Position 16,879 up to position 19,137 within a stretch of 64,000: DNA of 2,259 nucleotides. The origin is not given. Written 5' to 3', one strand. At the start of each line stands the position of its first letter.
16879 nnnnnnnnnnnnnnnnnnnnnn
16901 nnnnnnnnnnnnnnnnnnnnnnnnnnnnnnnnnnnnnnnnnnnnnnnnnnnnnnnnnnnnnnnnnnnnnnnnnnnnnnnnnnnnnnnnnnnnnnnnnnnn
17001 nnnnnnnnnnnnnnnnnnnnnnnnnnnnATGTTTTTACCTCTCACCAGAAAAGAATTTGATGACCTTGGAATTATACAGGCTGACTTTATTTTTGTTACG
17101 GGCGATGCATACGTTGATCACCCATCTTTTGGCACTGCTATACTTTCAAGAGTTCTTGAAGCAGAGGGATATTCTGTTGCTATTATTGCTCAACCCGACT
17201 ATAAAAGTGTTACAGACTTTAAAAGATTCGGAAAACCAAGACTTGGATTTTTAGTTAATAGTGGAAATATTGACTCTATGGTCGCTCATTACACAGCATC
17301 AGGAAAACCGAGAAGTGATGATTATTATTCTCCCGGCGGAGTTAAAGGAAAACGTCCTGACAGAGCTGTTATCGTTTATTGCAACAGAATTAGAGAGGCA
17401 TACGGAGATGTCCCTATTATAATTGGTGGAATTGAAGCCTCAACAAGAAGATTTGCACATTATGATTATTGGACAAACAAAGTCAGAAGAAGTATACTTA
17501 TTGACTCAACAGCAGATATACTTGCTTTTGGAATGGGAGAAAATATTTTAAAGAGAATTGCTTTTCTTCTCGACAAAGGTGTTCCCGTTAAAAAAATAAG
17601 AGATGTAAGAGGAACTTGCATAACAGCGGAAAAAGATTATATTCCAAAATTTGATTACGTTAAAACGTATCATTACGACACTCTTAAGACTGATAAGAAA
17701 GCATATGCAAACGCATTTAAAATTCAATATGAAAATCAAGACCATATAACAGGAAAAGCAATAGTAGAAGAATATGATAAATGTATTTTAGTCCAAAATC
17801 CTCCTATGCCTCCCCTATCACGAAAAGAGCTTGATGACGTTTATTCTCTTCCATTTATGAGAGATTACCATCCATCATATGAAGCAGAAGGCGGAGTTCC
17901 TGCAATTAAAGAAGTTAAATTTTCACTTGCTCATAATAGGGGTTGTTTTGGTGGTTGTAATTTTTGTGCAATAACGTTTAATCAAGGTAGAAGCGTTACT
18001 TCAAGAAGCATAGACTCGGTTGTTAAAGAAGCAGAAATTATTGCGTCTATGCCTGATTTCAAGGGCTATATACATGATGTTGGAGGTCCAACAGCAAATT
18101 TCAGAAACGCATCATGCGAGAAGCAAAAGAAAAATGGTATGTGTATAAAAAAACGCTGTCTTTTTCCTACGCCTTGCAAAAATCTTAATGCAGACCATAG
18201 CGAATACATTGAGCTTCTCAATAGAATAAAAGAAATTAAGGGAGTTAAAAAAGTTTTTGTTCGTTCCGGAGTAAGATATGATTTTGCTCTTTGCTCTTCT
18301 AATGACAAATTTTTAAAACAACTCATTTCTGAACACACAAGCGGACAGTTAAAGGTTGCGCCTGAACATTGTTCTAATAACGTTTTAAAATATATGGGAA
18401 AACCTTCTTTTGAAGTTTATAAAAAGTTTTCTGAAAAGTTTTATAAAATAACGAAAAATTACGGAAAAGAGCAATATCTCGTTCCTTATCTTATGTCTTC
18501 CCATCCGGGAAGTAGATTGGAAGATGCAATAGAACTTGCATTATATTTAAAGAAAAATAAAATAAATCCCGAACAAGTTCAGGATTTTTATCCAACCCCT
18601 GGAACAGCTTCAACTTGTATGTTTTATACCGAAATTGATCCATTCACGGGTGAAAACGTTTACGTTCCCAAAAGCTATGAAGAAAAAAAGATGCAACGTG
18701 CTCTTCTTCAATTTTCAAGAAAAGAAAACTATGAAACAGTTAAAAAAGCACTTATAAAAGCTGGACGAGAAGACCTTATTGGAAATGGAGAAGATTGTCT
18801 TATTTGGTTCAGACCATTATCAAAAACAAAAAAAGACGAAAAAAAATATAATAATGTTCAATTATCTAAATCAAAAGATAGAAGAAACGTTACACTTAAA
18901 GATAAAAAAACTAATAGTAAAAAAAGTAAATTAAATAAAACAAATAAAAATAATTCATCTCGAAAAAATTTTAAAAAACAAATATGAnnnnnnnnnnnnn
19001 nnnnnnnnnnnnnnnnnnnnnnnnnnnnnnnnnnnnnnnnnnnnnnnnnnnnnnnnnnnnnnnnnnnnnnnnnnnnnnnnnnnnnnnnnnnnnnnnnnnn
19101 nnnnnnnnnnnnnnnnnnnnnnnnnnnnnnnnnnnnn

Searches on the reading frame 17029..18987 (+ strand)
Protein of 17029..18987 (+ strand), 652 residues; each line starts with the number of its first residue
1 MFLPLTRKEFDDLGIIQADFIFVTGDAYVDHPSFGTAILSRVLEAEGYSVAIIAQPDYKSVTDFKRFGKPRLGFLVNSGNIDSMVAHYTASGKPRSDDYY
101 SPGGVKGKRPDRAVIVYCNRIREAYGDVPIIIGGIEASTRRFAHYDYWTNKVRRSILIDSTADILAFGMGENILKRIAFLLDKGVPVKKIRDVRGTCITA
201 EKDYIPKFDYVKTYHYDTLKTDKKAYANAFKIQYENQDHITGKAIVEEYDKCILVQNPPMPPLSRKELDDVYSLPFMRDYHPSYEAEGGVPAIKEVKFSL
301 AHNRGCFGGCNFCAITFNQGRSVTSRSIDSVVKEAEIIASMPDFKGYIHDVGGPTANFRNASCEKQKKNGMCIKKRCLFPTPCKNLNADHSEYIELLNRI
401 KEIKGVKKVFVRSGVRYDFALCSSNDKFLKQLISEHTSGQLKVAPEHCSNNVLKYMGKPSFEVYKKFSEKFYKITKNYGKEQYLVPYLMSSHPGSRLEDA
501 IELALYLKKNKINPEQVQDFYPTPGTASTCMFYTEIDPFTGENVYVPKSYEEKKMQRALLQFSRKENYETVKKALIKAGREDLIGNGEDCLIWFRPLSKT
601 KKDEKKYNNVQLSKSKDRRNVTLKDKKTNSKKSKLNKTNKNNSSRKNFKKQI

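Call 4: search_protein_families(library=pfam, proteins=[window:17029-18987:+], max_evalue=1)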
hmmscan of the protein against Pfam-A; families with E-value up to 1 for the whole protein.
window:17029-18987:+ (652 aa): 5 families
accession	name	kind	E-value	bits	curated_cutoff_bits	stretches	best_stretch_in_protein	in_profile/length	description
PF08497.15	Radical_SAM_N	-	4.5e-130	433.7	25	1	2-299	1-301/301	Radical SAM N-terminal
PF11842.13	DUF3362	-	3.2e-28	99.3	27.6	1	515-646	1-134/151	Domain of unknown function (DUF3362)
PF04055.27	Radical_SAM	-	5.2e-08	33.7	29.5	1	302-474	3-139/166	Radical SAM superfamily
PF02310.24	B12-binding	-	0.015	15.5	32.1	0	23-53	4-34/121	B12 binding domain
PF03147.19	FDX-ACB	-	0.027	15.3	31.1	1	177-252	10-81/94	Ferredoxin-fold anticodon binding domain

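Call 5: search_protein_families(library=ncbifam, proteins=[window:17029-18987:+], max_evalue=1)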
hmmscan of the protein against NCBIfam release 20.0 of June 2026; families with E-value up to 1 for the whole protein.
window:17029-18987:+ (652 aa): 10 families
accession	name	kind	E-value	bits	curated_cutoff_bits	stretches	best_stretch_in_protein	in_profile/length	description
TIGR03904.1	SAM_YgiQ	equivalog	9.2e-255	846.4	462.35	1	2-561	1-558/558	YgiQ family radical SAM protein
TIGR04014.1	B12_SAM_MJ_0865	equivalog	3.4e-09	36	360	2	302-337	165-200/434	methyl-coenzyme M reductase glutamine C-methyltransferase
TIGR00089.1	TIGR00089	subfamily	1.1e-05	24.4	251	1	300-339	143-181/429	MiaB/RimO family radical SAM methylthiotransferase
TIGR01579.1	MiaB-like-C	equivalog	1.5e-05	24.4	357.05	2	303-339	146-181/416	tRNA (N(6)-L-threonylcarbamoyladenosine(37)-C(2))-methylthiotransferase MtaB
TIGR04013.1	B12_SAM_MJ_1487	hypoth_equivalog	6.4e-05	21.9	251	1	302-339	156-193/382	TIGR04013 family B12-binding domain/radical SAM domain-containing protein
TIGR01125.1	TIGR01125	equivalog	0.00025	20.2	356.95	1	304-339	144-178/432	30S ribosomal protein S12 methylthiotransferase RimO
TIGR03471.1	HpnJ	equivalog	0.0042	16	577.6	1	265-351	163-253/472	hopanoid biosynthesis associated radical SAM protein HpnJ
TIGR01578.1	MiaB-like-B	hypoth_equivalog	0.018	13.8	314.7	1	300-336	137-172/421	tRNA (N(6)-L-threonylcarbamoyladenosine(37)-C(2))-methylthiotransferase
NF038361.1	rSAM_Sden_1168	equivalog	0.049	12.2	575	1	299-335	284-319/560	Sden_1168 family B12-binding radical SAM P-methyltransferase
TIGR04072.2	rSAM_ladder_B12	equivalog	0.069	11.8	360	1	299-340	182-223/443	lipid biosynthesis B12-binding/radical SAM protein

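Call 39: find_homologous_proteins(query=window:17029-18987:+, max_evalue=1e-100)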
Query window:17029-18987:+ (652 aa): 8000 proteins with E <= 1e-100 among 8000 candidates; the best 120 are listed.
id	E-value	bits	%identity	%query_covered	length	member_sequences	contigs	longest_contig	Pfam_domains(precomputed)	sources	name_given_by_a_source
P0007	0.0e+0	1505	100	100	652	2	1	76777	PF04055.28,PF11842.14,PF08497.16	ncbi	-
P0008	0.0e+0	1428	95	99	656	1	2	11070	PF04055.28,PF11842.14,PF08497.16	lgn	-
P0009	0.0e+0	1308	86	100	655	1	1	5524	PF04055.28,PF11842.14,PF08497.16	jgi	-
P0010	0.0e+0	1304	84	100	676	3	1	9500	PF04055.28,PF11842.14,PF08497.16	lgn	-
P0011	0.0e+0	1300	85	100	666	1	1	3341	PF04055.28,PF11842.14,PF08497.16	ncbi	-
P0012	0.0e+0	1298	86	100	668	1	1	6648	PF04055.28,PF11842.14,PF08497.16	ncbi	-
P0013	0.0e+0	1297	85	100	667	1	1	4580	PF04055.28,PF11842.14,PF08497.16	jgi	jgi:uncharacterized radical SAM protein YgiQ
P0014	0.0e+0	1292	85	100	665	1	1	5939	PF04055.28,PF11842.14,PF08497.16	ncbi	-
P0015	0.0e+0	1290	86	99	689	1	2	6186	PF04055.28,PF11842.14,PF08497.16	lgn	-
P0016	0.0e+0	1286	85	100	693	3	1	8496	PF04055.28,PF11842.14,PF08497.16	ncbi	-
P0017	0.0e+0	1284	83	99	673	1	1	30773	PF04055.28,PF11842.14,PF08497.16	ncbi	-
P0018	0.0e+0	1272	85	100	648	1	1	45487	PF04055.28,PF11842.14,PF08497.16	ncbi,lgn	-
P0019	0.0e+0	1045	74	91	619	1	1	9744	PF04055.28,PF11842.14,PF08497.16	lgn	-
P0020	0.0e+0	1043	73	91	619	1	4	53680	PF04055.28,PF11842.14,PF08497.16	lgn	-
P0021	0.0e+0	1043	71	95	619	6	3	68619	PF04055.28,PF11842.14,PF08497.16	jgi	-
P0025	0.0e+0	1035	74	89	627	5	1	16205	PF04055.28,PF11842.14,PF08497.16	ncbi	-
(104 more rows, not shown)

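Call 40: find_encoding_contigs(protein=P0007, flank=4000, max_places=2)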
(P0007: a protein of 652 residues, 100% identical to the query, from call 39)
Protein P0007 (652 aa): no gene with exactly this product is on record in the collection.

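Call 41: find_encoding_contigs(protein=P0017, flank=4000, max_places=2)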
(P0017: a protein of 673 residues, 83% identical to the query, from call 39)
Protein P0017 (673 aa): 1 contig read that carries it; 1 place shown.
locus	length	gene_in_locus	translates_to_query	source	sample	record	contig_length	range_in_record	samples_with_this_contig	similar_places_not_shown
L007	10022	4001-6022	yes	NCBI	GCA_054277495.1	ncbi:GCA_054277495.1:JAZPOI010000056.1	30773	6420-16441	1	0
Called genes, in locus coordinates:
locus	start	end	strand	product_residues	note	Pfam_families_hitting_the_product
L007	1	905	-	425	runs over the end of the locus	PF01018:GTP1_OBG, PF01926:MMR_HSR1, PF02421:FeoB_N, PF09269:DUF1967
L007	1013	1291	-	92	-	PF01016:Ribosomal_L27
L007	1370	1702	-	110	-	PF04327:Peptidase_Prp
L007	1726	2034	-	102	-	PF00829:Ribosomal_L21p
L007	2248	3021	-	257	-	PF01048:PNP_UDP_1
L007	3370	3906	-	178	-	-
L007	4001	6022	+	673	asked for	PF08497:Radical_SAM_N, PF04055:Radical_SAM, PF11842:DUF3362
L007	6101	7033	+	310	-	PF02661:Fic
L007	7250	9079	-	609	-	PF00496:SBP_bac_5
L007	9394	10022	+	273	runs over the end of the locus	PF04055:Radical_SAM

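Call 42: find_encoding_contigs(protein=P0020, flank=4000, max_places=2)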
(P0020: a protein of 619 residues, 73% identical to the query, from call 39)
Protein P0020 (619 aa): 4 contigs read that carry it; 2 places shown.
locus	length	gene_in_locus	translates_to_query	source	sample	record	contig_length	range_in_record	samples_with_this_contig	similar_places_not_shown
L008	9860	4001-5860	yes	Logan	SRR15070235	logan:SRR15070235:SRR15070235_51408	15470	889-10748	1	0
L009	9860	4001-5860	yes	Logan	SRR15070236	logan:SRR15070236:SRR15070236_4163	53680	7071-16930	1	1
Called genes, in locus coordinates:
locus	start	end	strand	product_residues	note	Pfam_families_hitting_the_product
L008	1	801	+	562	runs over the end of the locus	?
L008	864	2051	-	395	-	PF01381:HTH_3, PF13560:HTH_31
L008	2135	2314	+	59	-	-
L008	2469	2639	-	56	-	-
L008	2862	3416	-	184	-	PF02915:Rubrerythrin, PF21349:RUBY_RBDX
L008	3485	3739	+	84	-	-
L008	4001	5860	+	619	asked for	PF08497:Radical_SAM_N, PF04055:Radical_SAM (weak), PF11842:DUF3362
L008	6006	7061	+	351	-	PF13180:PDZ_2, PF17820:PDZ_6, PF05580:Peptidase_S55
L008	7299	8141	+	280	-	PF00072:Response_reg, PF08769:Spo0A_C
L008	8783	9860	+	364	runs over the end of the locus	-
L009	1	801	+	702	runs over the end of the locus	PF00754:F5_F8_type_C, PF16147:DUF4855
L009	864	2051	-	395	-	PF01381:HTH_3, PF13560:HTH_31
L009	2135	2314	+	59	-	-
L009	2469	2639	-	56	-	-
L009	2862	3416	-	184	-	PF02915:Rubrerythrin, PF21349:RUBY_RBDX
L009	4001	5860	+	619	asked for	PF08497:Radical_SAM_N, PF04055:Radical_SAM (weak), PF11842:DUF3362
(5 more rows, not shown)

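Call 63: list_cluster_members(proteins=[P0007, P0017, P0018, P0002, P0011, P0012, P0014, P0016])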
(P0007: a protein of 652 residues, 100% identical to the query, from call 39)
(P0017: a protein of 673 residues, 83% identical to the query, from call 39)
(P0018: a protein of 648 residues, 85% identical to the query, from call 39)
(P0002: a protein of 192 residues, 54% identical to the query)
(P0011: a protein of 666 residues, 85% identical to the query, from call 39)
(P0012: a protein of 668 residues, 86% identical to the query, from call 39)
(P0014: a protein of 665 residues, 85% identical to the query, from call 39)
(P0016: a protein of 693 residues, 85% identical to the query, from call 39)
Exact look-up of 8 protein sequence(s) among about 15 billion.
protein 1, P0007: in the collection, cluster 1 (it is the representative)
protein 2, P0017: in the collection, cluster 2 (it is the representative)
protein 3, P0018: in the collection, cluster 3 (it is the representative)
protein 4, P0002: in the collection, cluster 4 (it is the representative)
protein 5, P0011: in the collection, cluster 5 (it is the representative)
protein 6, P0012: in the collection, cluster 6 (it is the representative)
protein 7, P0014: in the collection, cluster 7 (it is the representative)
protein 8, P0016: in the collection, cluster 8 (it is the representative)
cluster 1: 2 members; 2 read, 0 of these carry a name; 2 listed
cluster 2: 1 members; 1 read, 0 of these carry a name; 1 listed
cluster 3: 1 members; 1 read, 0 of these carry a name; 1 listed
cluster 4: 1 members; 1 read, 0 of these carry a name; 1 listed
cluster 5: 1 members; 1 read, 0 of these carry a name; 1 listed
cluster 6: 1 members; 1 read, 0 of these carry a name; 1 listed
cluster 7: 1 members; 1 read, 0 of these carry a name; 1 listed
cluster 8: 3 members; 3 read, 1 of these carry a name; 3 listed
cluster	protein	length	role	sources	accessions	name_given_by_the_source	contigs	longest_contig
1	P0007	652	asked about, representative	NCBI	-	-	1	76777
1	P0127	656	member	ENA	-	-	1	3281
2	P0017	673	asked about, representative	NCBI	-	-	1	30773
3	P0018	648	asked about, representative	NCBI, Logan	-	-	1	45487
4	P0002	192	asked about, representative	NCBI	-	-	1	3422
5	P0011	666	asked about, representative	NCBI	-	-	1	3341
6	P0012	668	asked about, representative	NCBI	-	-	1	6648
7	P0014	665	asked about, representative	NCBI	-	-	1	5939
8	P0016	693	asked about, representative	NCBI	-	-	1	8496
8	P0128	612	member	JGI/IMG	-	uncharacterized radical SAM protein YgiQ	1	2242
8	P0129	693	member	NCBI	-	-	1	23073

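Call 65: find_encoding_contigs(protein=P0016, flank=3500, max_places=1)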
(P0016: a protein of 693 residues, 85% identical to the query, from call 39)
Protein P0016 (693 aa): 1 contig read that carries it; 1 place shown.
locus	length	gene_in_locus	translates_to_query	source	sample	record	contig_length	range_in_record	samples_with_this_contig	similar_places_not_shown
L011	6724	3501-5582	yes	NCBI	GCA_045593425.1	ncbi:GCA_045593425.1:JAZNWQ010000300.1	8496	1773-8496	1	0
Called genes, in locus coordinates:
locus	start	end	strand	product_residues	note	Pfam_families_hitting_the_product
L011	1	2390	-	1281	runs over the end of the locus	PF00652:Ricin_B_lectin (faint), PF14200:RicinB_lectin_2, PF00404:Dockerin_1, PF00149:Metallophos, PF13385:Laminin_G_3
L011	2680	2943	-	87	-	-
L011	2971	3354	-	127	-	-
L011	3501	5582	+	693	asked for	PF08497:Radical_SAM_N, PF04055:Radical_SAM, PF11842:DUF3362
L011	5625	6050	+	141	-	PF01327:Pep_deformylase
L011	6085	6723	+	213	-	?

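Call 66: find_encoding_contigs(protein=P0010, flank=3500, max_places=1)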
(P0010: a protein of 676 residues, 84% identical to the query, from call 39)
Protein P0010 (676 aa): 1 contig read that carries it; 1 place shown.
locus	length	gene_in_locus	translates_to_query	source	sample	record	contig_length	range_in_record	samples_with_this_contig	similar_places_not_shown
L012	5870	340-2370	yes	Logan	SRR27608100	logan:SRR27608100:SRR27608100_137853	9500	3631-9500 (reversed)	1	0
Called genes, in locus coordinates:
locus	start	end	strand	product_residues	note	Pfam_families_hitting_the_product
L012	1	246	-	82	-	?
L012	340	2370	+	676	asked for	PF08497:Radical_SAM_N, PF04055:Radical_SAM (weak), PF11842:DUF3362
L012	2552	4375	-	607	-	PF00496:SBP_bac_5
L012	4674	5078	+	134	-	PF01475:FUR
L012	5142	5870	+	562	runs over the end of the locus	PF02837:Glyco_hydro_2_N, PF22666:Glyco_hydro_2_N2, PF00703:Glyco_hydro_2 (weak), PF02836:Glyco_hydro_2_C (weak)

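Call 67: find_encoding_contigs(protein=P0025, flank=4000, max_places=1)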
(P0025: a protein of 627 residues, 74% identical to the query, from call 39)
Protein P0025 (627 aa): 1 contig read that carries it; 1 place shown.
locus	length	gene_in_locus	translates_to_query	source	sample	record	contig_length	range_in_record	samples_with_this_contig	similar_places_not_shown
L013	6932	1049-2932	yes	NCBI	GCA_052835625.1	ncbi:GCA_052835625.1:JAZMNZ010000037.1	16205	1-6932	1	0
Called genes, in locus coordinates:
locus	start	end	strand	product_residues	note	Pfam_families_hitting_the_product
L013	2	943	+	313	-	?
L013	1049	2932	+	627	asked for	PF08497:Radical_SAM_N, PF04055:Radical_SAM (weak), PF11842:DUF3362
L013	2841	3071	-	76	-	-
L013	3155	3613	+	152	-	PF22811:Zn_ribbon_NrdR, PF03477:ATP-cone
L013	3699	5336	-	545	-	PF01551:Peptidase_M23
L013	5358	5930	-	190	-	-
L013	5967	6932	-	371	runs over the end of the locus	-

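Call 89: find_encoding_contigs(protein=P0018, flank=10000, max_places=1)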
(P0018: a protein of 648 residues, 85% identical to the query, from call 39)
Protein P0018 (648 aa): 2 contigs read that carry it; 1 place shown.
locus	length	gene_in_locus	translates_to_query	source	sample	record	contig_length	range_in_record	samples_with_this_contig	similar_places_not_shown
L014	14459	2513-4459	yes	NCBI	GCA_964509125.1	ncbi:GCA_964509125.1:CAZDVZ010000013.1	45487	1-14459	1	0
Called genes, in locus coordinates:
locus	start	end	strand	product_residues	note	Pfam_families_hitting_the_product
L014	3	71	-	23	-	?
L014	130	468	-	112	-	PF04327:Peptidase_Prp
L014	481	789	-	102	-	PF00829:Ribosomal_L21p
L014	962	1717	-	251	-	PF01048:PNP_UDP_1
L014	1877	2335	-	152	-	-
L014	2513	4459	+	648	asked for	PF08497:Radical_SAM_N, PF04055:Radical_SAM (weak), PF11842:DUF3362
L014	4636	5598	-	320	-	PF01408:GFO_IDH_MocA, PF22725:GFO_IDH_MocA_C3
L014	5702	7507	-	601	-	PF00496:SBP_bac_5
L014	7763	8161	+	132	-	PF01475:FUR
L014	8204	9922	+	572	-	PF02837:Glyco_hydro_2_N, PF22666:Glyco_hydro_2_N2, PF00703:Glyco_hydro_2 (weak)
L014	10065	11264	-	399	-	PF01996:F420_ligase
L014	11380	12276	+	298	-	PF00126:HTH_1, PF12849:PBP_like_2, PF03466:LysR_substrate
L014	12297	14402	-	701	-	PF01751:Toprim (weak), PF01131:Topoisom_bac, PF13342:Toprim_Crpt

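Call 90: find_encoding_contigs(protein=P0017, flank=10000, max_places=1)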
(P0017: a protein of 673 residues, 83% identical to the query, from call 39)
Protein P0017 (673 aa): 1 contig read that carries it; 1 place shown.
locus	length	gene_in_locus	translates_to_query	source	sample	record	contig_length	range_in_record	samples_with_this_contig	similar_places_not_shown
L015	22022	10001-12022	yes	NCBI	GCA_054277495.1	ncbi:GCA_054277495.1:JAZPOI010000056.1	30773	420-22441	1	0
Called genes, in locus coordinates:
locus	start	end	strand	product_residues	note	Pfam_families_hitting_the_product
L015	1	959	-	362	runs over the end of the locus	-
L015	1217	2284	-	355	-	PF03462:PCRF, PF00472:RF-1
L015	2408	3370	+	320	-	PF00575:S1, PF23459:S1_RRP5 (faint)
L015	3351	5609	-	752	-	PF00330:Aconitase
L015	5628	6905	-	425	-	PF01018:GTP1_OBG, PF01926:MMR_HSR1, PF02421:FeoB_N, PF09269:DUF1967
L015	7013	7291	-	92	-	PF01016:Ribosomal_L27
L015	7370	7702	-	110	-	PF04327:Peptidase_Prp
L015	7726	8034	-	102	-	PF00829:Ribosomal_L21p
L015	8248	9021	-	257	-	PF01048:PNP_UDP_1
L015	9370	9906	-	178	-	-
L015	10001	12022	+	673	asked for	PF08497:Radical_SAM_N, PF04055:Radical_SAM, PF11842:DUF3362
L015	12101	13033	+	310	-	PF02661:Fic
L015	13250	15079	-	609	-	PF00496:SBP_bac_5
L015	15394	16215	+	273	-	PF04055:Radical_SAM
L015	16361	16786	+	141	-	PF01327:Pep_deformylase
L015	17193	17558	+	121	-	-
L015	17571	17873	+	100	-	-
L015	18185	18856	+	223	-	PF00072:Response_reg, PF00486:Trans_reg_C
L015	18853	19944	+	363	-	PF00512:HisKA, PF02518:HATPase_c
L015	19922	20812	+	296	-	-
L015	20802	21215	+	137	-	-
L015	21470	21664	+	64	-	PF02597:ThiS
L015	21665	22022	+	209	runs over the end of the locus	PF00899:ThiF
